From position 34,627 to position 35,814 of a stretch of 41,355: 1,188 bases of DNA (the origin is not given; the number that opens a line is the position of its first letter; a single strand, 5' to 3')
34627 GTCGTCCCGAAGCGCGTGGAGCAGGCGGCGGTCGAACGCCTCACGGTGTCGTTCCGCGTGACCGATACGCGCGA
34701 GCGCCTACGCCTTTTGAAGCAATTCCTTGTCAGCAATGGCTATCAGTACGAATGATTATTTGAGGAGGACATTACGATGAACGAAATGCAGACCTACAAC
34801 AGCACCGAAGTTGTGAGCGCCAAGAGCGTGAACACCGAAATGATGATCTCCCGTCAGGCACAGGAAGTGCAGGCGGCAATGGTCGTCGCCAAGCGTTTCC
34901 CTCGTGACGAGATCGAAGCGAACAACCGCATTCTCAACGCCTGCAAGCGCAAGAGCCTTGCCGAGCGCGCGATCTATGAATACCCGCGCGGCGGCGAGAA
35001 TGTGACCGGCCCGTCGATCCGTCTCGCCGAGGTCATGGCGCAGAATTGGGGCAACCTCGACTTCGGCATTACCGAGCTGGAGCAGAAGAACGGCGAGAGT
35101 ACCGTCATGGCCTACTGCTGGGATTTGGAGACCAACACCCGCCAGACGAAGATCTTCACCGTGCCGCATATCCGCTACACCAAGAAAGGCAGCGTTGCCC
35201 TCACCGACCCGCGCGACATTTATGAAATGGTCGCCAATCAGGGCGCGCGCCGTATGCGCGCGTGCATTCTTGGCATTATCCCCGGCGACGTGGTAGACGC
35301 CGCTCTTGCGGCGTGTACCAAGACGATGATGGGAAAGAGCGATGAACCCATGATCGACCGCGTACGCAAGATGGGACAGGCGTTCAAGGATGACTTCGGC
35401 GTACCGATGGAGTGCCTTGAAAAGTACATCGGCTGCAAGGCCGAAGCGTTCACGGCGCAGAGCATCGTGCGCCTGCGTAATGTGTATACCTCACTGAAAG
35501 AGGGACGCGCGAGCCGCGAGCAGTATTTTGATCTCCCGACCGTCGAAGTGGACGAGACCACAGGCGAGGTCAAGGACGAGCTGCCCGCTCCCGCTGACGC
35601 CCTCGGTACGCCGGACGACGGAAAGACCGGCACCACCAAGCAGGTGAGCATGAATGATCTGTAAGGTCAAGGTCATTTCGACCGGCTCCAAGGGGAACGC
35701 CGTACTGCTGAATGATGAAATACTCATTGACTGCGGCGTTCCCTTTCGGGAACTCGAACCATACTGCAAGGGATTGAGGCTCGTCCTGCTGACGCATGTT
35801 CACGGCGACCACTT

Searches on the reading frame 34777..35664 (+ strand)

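Call 109: search_protein_families(library=phrogs, proteins=[window:34777-35664:+], max_evalue=0.00001)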
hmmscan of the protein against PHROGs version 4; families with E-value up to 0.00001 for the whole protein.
window:34777-35664:+ (295 aa): 1 family
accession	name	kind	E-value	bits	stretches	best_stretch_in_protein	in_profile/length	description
phrog_3657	-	unknown function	3.7e-110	368.5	1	1-264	1-266/289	-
